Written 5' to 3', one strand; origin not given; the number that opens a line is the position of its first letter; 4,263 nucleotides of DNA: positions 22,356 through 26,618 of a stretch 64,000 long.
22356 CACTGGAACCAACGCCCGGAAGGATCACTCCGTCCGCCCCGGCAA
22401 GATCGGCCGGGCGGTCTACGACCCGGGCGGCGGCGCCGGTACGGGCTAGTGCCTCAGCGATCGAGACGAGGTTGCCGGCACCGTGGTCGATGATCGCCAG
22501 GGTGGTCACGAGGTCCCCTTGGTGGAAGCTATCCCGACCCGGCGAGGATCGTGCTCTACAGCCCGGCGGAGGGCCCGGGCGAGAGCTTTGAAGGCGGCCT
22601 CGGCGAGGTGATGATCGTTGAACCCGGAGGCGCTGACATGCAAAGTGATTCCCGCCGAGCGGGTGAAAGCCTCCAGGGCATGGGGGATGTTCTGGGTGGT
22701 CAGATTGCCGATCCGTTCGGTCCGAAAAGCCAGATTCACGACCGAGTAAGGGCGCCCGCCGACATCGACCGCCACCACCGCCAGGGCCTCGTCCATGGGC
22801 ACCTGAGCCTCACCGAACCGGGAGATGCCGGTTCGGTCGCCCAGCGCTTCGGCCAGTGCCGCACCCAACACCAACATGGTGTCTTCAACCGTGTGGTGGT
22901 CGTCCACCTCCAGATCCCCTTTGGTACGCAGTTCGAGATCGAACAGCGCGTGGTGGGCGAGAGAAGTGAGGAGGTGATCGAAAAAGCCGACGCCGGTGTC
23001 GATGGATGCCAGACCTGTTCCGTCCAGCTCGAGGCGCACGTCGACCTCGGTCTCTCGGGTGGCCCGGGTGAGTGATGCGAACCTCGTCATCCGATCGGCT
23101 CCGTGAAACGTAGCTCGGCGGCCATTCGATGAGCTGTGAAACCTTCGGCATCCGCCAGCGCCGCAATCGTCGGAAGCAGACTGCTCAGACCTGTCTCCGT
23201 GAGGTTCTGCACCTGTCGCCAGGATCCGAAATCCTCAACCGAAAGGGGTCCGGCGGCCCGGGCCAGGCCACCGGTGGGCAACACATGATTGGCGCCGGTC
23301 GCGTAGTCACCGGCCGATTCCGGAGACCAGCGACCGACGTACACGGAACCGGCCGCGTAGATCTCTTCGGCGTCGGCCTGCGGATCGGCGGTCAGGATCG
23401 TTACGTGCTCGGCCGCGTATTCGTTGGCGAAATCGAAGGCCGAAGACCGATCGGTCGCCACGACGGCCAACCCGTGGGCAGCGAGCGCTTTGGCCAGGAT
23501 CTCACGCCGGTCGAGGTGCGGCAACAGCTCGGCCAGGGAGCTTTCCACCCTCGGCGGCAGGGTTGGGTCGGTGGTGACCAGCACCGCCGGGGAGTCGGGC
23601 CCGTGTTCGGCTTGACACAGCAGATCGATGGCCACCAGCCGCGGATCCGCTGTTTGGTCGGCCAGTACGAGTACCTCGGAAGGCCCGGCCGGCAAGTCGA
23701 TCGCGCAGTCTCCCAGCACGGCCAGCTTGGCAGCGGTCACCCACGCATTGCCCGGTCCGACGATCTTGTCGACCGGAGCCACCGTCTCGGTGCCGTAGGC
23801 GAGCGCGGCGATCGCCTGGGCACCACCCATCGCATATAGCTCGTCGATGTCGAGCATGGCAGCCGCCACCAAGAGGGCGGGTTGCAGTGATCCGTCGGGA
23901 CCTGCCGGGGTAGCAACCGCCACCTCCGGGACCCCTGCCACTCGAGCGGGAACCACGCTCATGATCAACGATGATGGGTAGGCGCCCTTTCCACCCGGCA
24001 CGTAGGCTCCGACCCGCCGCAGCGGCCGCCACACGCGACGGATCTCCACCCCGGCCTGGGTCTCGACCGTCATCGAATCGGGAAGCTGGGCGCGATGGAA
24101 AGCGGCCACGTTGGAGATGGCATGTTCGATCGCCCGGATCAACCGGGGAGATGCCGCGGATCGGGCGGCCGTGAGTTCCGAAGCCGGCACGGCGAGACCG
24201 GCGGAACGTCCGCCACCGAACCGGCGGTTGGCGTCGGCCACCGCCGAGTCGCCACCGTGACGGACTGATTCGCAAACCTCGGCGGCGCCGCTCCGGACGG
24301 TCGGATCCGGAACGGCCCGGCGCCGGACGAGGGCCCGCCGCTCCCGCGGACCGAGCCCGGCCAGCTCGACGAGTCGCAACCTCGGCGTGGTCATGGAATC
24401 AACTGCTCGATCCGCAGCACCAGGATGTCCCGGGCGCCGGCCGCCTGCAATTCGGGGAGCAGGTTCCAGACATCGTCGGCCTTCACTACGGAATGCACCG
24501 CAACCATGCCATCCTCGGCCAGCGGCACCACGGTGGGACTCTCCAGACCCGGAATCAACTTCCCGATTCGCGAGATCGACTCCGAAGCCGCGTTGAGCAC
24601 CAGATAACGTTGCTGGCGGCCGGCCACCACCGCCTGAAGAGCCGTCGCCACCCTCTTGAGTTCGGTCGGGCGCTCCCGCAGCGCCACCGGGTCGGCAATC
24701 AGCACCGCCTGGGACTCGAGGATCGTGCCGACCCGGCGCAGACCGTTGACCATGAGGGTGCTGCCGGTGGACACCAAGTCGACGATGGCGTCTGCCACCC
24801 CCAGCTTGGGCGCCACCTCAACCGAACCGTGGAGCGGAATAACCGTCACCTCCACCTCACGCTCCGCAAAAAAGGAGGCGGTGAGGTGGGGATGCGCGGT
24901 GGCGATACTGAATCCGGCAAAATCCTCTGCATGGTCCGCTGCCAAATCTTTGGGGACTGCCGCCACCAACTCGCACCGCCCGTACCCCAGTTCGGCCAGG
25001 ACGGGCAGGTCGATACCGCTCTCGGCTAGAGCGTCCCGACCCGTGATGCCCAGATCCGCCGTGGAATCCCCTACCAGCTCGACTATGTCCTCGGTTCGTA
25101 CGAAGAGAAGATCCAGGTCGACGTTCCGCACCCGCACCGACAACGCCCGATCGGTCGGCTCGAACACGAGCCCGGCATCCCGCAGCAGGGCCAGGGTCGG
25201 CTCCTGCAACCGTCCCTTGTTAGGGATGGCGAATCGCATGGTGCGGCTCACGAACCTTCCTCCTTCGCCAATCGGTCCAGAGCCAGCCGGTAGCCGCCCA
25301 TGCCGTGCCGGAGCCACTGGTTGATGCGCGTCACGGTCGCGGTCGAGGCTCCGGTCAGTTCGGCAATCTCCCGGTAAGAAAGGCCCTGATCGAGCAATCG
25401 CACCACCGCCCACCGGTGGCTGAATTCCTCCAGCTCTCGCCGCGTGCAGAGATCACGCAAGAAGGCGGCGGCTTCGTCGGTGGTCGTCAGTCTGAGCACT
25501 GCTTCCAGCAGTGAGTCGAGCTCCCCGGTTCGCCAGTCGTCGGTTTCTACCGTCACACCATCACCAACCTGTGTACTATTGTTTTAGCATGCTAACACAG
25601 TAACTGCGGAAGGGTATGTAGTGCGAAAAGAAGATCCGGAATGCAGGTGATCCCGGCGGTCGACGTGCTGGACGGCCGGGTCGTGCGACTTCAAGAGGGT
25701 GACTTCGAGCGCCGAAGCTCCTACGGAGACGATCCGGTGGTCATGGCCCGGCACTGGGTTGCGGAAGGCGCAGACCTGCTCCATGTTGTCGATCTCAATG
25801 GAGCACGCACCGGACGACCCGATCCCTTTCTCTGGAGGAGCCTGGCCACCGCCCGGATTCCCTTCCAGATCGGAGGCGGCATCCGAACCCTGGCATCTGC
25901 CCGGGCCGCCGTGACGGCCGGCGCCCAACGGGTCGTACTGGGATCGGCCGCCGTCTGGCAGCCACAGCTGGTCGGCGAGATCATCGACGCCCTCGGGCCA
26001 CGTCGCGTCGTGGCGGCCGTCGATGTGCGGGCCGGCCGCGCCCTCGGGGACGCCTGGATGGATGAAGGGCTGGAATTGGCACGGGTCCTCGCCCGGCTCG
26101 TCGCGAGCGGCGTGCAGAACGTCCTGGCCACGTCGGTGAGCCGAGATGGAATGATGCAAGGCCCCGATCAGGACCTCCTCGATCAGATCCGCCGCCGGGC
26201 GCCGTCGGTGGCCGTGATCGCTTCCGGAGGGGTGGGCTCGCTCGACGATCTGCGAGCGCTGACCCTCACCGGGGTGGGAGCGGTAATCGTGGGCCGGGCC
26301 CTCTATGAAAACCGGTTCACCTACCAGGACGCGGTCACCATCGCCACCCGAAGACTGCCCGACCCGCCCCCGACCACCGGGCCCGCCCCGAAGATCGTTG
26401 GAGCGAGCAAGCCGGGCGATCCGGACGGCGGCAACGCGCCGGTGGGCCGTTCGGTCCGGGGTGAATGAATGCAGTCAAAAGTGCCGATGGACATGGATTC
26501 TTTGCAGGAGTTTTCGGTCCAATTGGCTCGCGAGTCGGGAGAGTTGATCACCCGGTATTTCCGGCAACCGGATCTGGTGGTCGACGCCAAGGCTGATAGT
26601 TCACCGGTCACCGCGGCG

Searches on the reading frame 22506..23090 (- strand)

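Call 46: search_protein_families(library=pfam, max_evalue=0.00001, proteins=[window:22506-23090:-])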
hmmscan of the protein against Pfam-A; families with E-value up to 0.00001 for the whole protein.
window:22506-23090:- (194 aa): 1 family
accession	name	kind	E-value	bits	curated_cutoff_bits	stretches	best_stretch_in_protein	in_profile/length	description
PF00475.24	IGPD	-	3.1e-59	199.6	27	1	32-174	1-144/144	Imidazoleglycerol-phosphate dehydratase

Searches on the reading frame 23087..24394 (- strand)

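Call 46: search_protein_families(library=pfam, max_evalue=0.00001, proteins=[window:23087-24394:-])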
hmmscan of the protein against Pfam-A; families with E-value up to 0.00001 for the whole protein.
window:23087-24394:- (435 aa): 1 family
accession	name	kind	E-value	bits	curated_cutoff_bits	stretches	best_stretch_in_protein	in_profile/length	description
PF00815.25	Histidinol_dh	-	1.5e-147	492.3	27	1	28-430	6-411/411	Histidinol dehydrogenase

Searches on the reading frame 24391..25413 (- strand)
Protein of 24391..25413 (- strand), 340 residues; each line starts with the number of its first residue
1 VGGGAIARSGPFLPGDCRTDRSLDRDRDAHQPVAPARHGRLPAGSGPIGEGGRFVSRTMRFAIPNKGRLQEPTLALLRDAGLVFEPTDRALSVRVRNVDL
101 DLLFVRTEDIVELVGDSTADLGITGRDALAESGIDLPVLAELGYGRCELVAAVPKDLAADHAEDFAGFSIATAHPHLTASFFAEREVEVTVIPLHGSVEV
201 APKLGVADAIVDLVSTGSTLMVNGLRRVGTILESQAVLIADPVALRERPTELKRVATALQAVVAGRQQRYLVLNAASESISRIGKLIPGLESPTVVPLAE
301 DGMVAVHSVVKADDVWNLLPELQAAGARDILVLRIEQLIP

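Call 46: search_protein_families(library=pfam, max_evalue=0.00001, proteins=[window:24391-25413:-])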
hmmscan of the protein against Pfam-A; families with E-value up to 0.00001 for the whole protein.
window:24391-25413:- (340 aa): 2 families
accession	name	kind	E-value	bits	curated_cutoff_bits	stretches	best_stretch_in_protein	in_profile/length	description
PF01634.23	HisG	-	2e-46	158.3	25.5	1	106-260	1-157/158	ATP phosphoribosyltransferase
PF08029.16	HisG_C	-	8.8e-24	83.9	23.5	1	266-336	2-72/73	HisG, C-terminal domain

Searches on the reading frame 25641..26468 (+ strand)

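Call 46: search_protein_families(library=pfam, max_evalue=0.00001, proteins=[window:25641-26468:+])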
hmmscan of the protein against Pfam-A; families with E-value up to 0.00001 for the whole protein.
window:25641-26468:+ (275 aa): 2 families
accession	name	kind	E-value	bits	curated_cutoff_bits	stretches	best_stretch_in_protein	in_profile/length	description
PF00977.27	His_biosynth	-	4.4e-65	219.8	23.6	1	2-227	1-228/228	Histidine biosynthesis protein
PF01207.24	Dus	-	2.6e-08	33.8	20.4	0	139-235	133-231/311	Dihydrouridine synthase (Dus)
